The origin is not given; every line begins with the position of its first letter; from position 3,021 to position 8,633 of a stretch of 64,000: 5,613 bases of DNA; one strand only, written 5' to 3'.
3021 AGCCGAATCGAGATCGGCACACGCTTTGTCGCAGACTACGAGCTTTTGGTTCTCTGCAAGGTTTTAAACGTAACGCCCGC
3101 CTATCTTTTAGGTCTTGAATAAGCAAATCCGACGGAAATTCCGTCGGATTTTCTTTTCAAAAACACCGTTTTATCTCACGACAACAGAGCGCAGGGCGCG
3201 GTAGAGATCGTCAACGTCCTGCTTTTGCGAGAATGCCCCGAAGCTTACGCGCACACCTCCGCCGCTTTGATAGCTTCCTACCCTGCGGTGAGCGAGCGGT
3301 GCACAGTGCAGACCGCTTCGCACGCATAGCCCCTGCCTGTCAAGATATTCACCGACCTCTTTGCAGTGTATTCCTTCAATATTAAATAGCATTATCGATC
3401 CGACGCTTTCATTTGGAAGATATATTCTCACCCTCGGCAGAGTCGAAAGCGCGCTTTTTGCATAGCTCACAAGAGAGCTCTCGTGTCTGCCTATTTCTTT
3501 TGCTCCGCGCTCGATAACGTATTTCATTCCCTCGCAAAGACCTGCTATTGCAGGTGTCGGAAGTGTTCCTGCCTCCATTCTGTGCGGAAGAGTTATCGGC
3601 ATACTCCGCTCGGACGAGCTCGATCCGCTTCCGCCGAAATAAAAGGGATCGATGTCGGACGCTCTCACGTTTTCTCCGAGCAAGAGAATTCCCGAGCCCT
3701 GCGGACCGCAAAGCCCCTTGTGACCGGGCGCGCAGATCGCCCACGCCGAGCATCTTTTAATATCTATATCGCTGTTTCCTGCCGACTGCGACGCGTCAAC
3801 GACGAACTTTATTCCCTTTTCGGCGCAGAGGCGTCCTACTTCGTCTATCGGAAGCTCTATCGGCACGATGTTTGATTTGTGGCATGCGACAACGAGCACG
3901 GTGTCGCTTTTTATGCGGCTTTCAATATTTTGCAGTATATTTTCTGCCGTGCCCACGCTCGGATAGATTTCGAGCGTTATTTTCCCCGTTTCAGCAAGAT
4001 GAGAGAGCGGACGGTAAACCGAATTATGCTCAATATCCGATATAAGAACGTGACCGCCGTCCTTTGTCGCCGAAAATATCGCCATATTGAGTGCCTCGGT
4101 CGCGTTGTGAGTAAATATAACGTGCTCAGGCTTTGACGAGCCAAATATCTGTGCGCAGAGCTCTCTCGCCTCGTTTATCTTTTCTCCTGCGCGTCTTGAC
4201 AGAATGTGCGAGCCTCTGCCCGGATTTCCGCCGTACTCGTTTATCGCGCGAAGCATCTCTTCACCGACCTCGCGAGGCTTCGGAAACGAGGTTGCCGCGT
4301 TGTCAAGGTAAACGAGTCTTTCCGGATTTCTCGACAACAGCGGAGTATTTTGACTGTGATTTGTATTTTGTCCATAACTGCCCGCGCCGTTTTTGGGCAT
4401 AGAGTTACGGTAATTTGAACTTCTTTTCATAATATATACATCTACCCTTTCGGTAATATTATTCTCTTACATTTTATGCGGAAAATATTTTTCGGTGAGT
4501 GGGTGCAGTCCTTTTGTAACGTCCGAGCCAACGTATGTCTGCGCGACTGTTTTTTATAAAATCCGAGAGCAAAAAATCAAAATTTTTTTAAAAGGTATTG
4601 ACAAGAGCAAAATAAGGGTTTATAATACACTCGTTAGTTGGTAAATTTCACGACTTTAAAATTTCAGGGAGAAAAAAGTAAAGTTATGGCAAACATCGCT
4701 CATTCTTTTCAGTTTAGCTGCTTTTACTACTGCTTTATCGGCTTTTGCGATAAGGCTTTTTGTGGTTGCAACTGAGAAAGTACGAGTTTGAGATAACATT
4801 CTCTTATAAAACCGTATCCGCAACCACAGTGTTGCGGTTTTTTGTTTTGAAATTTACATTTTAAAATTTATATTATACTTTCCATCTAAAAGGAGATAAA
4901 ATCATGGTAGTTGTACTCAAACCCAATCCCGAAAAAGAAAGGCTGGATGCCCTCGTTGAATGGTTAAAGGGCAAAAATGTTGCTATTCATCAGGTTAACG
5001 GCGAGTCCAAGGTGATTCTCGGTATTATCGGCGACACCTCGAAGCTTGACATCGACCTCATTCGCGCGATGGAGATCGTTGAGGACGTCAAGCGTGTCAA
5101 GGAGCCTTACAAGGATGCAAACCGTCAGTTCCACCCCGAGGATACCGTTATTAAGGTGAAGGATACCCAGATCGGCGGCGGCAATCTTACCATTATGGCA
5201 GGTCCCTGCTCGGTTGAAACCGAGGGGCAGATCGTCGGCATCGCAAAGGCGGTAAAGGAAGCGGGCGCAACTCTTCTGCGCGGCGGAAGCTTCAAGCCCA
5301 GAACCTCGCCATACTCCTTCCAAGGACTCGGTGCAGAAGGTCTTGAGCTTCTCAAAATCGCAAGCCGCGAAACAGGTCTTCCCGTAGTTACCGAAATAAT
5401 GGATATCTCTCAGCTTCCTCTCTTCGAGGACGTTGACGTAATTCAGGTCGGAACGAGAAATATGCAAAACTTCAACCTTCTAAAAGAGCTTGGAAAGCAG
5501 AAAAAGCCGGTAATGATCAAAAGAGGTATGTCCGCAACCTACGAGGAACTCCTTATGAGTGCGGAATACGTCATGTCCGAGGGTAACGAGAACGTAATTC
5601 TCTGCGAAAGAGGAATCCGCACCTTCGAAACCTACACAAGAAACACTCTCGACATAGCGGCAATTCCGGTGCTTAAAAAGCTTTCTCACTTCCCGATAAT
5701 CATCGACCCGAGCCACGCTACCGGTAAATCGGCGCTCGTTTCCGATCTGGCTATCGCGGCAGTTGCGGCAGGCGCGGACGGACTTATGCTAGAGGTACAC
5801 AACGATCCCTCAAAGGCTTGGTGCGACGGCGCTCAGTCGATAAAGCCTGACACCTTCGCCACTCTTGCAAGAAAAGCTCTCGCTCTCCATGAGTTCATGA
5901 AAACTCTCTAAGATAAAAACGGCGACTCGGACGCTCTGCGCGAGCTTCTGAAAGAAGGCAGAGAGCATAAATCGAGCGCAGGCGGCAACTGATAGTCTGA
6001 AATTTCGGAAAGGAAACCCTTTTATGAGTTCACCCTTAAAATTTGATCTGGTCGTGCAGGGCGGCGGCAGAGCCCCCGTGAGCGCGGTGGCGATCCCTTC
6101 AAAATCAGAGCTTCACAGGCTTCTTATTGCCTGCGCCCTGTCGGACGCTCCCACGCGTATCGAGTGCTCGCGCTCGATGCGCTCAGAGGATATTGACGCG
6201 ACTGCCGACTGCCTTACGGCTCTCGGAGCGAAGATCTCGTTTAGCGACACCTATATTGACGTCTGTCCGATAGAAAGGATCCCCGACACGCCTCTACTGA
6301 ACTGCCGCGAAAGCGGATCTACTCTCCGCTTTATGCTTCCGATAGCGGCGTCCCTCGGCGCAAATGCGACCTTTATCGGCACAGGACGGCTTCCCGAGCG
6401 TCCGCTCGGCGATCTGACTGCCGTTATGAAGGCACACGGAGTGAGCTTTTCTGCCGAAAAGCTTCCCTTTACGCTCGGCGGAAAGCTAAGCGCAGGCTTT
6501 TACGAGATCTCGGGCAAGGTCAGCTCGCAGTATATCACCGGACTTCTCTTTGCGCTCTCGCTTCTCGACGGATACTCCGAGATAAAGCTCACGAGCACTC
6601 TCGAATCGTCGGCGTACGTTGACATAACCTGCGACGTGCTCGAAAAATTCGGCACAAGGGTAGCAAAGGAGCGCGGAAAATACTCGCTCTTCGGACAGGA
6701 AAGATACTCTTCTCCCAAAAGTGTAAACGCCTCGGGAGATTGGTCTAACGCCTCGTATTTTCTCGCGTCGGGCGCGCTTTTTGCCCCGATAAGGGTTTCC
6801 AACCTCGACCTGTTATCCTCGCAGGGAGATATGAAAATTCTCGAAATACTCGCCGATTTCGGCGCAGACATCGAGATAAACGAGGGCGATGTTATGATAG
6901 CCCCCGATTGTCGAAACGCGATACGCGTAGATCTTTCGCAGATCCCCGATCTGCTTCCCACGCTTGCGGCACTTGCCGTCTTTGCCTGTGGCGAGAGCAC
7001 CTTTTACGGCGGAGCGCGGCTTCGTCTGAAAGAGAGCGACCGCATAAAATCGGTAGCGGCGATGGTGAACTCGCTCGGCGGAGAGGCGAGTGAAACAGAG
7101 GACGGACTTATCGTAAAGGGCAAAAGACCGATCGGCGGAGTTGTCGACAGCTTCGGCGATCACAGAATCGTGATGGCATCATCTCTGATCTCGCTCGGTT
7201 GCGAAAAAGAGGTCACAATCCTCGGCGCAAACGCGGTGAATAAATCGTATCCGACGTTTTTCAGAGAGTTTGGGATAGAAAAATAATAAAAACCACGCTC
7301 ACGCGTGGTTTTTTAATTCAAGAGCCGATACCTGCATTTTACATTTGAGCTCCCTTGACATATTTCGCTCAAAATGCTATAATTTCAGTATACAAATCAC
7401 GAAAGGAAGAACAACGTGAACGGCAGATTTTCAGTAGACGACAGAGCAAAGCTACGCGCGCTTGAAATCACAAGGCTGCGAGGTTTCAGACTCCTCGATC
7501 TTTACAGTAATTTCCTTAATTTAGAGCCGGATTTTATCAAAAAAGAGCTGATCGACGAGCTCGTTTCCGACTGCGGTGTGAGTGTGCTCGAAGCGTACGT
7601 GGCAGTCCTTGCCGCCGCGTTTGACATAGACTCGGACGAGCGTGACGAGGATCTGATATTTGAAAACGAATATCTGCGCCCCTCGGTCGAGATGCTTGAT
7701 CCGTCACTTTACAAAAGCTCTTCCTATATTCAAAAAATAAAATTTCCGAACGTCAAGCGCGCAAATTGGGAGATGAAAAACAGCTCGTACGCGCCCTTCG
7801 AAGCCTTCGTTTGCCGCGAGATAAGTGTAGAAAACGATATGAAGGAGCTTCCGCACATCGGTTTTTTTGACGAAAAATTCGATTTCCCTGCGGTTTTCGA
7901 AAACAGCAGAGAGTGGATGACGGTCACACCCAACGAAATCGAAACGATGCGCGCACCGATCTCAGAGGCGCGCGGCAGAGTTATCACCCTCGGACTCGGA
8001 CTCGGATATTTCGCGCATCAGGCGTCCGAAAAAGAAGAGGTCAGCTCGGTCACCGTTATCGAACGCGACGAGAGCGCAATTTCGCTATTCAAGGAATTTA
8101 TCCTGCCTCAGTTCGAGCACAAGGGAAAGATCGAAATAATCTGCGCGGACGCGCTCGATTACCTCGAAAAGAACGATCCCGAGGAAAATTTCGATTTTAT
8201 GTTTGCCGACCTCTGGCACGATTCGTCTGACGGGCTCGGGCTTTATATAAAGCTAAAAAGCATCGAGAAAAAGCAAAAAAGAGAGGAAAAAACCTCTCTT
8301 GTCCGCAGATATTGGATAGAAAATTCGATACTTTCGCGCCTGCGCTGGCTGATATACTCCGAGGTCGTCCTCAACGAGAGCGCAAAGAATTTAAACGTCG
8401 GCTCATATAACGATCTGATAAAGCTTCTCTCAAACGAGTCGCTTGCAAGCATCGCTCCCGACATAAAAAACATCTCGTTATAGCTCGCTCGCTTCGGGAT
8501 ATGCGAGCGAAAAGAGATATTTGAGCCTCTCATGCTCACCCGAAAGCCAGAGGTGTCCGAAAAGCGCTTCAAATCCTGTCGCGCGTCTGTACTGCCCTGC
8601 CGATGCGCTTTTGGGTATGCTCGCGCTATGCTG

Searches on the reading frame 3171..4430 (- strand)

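Call 16: search_protein_families(library=pfam, proteins=[window:3171-4430:-], max_evalue=0.001)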
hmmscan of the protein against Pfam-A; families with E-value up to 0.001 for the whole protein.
window:3171-4430:- (419 aa): 3 families
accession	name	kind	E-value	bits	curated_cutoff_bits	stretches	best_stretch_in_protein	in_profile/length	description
PF00266.25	Aminotran_5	-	1.1e-79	268.6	21.5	1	40-409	1-371/371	Aminotransferase class-V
PF01212.27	Beta_elim_lyase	-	0.00014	21.8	27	1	84-253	33-213/288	Beta-eliminating lyase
PF01041.23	DegT_DnrJ_EryC1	-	0.00068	19.4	19.8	1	100-220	38-153/360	DegT/DnrJ/EryC1/StrS aminotransferase family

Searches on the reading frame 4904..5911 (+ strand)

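Call 16: search_protein_families(library=pfam, proteins=[window:4904-5911:+], max_evalue=0.001)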
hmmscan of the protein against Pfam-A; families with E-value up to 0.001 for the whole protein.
window:4904-5911:+ (335 aa): 3 families
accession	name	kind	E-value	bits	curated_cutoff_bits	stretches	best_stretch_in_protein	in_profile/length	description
PF00793.26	DAHP_synth_1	-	1.4e-75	254.1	25.5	1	82-327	3-263/270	DAHP synthetase I family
PF18152.6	DAHP_snth_FXD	-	2.7e-20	72.4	27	1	1-67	1-67/67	DAHP synthase ferredoxin-like domain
PF03102.20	NeuB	-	4.2e-09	36.7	22.1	1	143-330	54-234/241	NeuB family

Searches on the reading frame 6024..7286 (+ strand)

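Call 16: search_protein_families(library=pfam, proteins=[window:6024-7286:+], max_evalue=0.001)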
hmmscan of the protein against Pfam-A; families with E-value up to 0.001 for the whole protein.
window:6024-7286:+ (420 aa): 1 family
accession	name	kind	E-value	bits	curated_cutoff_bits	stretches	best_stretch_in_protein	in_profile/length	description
PF00275.25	EPSP_synthase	-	1.3e-73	248.6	22.8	1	21-415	10-416/417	EPSP synthase (3-phosphoshikimate 1-carboxyvinyltransferase)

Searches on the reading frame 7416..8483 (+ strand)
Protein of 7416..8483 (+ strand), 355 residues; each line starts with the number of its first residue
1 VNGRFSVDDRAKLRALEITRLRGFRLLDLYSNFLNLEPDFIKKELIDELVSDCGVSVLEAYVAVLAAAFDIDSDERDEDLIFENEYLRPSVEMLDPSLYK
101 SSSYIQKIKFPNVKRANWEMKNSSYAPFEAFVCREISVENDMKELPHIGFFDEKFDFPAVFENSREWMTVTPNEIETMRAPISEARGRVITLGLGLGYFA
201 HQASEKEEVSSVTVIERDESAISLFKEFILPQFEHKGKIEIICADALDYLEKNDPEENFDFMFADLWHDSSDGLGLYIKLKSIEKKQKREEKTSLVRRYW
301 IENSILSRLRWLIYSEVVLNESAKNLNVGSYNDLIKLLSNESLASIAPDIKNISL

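Call 16: search_protein_families(library=pfam, proteins=[window:7416-8483:+], max_evalue=0.001)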
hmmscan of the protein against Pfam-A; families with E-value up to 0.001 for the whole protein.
window:7416-8483:+ (355 aa): 1 family
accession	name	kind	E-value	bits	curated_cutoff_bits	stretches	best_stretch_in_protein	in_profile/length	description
PF01596.23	Methyltransf_3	-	0.00082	19.2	22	0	178-266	38-128/204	O-methyltransferase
